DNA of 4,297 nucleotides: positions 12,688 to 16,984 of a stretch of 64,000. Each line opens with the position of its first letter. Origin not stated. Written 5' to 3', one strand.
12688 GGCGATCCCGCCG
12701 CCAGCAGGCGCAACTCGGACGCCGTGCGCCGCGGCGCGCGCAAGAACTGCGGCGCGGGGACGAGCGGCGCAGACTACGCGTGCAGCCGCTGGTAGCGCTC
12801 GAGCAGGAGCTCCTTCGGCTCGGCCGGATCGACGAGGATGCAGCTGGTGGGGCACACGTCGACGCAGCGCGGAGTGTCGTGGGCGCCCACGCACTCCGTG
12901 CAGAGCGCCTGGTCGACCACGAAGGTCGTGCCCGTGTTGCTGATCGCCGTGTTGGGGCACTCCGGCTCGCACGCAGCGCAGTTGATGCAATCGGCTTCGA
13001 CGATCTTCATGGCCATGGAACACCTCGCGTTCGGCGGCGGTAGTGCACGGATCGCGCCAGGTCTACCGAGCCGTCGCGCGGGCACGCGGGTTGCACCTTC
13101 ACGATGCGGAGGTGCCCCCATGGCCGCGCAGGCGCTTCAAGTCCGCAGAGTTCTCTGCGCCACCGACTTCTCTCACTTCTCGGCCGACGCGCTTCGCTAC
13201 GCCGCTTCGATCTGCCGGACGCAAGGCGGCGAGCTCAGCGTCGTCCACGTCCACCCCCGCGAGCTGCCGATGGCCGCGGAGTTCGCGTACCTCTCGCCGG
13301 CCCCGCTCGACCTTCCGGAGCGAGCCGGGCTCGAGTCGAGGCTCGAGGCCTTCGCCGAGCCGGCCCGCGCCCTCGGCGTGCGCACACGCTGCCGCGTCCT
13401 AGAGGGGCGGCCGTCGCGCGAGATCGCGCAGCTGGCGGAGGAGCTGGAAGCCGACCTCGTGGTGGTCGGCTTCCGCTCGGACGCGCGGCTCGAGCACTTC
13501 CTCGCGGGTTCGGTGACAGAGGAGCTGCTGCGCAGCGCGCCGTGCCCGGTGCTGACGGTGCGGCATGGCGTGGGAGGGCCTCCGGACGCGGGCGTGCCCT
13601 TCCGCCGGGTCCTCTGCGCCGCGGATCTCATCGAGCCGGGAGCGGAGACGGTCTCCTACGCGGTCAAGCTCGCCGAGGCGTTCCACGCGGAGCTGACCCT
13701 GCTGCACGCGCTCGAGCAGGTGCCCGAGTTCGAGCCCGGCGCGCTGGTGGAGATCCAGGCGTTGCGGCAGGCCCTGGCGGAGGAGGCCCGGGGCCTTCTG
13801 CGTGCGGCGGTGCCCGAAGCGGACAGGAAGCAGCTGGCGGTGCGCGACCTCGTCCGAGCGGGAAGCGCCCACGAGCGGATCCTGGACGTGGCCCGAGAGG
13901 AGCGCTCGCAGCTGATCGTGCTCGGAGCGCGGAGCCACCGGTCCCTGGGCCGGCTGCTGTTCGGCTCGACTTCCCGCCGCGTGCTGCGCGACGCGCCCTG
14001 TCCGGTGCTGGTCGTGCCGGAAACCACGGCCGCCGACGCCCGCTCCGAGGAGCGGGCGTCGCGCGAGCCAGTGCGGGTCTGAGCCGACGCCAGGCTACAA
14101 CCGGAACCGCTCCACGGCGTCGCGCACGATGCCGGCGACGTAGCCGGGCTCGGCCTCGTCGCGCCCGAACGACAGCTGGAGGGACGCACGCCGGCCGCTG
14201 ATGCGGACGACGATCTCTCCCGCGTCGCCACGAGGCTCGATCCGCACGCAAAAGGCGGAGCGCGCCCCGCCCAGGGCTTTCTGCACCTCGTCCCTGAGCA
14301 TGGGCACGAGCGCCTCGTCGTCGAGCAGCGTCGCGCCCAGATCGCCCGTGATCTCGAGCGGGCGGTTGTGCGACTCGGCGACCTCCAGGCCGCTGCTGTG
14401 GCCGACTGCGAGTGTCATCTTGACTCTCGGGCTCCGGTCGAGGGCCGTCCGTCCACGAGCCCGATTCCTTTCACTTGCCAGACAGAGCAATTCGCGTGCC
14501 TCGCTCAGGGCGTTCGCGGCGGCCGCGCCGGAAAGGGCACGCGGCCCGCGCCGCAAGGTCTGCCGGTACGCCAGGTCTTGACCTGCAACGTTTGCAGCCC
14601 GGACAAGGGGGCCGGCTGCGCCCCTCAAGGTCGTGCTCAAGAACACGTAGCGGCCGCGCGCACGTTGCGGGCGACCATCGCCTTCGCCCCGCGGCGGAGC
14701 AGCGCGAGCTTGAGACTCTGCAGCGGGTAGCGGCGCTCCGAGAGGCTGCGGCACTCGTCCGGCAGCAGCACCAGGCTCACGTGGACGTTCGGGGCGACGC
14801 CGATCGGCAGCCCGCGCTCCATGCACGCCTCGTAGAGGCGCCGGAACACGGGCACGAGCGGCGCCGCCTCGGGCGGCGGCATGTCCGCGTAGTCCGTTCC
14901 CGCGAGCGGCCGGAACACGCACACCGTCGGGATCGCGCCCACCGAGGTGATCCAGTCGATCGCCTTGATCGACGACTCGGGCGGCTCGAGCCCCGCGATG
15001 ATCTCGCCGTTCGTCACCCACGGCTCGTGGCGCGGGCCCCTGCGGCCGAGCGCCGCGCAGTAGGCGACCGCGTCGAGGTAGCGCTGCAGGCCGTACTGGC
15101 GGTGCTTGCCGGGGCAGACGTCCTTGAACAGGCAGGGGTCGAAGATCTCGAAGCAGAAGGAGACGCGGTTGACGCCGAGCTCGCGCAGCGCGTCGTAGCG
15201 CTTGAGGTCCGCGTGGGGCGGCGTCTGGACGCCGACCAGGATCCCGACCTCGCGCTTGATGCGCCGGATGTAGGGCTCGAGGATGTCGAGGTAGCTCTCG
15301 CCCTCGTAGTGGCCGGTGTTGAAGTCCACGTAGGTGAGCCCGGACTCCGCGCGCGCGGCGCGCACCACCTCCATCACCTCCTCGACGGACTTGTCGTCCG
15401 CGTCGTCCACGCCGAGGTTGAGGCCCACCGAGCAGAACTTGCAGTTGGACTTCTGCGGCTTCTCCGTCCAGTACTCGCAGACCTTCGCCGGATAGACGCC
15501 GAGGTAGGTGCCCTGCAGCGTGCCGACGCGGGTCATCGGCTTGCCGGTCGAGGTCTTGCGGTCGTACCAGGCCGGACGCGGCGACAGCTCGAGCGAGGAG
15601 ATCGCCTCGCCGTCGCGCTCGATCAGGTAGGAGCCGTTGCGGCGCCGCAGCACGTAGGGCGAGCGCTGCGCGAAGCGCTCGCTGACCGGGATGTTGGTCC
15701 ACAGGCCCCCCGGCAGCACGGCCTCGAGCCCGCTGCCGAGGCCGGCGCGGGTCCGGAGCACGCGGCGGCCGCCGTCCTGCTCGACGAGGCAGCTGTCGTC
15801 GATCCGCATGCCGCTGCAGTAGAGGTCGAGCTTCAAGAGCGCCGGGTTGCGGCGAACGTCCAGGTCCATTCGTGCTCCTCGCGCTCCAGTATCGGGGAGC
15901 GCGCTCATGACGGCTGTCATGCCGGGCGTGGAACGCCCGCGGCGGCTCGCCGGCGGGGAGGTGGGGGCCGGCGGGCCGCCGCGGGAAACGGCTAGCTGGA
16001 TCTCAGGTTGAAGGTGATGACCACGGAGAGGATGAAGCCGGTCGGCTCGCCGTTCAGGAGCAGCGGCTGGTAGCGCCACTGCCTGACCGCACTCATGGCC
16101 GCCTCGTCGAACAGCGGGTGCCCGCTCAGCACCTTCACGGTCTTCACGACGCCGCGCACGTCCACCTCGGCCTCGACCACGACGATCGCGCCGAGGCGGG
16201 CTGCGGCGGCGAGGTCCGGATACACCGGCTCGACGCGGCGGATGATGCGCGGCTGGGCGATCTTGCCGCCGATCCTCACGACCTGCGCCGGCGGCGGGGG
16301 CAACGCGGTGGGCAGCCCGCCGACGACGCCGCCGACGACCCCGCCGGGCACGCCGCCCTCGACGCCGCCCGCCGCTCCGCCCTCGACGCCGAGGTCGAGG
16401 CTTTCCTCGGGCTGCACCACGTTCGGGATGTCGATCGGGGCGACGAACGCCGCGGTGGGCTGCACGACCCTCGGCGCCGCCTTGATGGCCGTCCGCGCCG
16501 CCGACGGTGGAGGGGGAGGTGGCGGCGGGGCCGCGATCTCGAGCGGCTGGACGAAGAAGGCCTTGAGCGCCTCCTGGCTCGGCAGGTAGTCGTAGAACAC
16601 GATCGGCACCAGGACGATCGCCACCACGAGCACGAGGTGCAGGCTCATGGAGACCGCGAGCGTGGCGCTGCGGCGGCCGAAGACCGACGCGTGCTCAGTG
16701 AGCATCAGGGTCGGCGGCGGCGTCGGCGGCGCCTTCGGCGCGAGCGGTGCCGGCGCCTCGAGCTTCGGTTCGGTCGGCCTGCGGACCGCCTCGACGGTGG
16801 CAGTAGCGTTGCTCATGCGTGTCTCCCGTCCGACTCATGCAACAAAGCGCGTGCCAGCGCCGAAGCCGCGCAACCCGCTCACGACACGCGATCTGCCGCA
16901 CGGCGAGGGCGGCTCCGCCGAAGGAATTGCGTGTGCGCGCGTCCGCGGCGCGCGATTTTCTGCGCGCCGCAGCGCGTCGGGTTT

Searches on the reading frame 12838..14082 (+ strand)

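Call 25: search_protein_families(library=pfam, proteins=[window:12838-14082:+], max_evalue=0.001)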
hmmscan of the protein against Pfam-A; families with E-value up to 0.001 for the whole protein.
window:12838-14082:+ (414 aa): 1 family
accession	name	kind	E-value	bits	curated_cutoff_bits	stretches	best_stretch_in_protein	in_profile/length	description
PF00582.32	Usp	-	3.1e-60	203.2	24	2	103-242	3-141/141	Universal stress protein family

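Call 35: search_protein_families(library=ncbifam, proteins=[window:12838-14082:+], max_evalue=0.00001)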
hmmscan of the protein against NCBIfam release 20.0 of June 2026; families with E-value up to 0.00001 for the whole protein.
window:12838-14082:+ (414 aa): 4 families
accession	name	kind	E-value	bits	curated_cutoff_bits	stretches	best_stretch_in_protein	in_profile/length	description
NF011581.0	PRK15005.1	equivalog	1.3e-14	54.6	166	1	162-242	65-144/144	universal stress protein UspF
NF012000.0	PRK15456.1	equivalog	2.4e-14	53.6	189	1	304-393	53-141/142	universal stress protein UspG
NF008380.0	PRK11175.1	equivalog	1.7e-12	47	227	1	255-396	4-148/313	universal stress protein UspE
NF007512.0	PRK10116.1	equivalog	9.8e-07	28.9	167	0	255-395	3-139/142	universal stress protein UspC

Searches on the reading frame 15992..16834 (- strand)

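Call 69: search_protein_families(library=pfam, proteins=[window:15992-16834:-], max_evalue=0.00001)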
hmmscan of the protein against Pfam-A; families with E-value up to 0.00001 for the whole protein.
window:15992-16834:- (280 aa): 1 family
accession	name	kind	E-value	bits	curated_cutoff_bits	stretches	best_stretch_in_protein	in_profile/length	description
PF03544.19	TonB_C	-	1.6e-16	60.9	24.6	1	202-277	2-79/79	Gram-negative bacterial TonB protein C-terminal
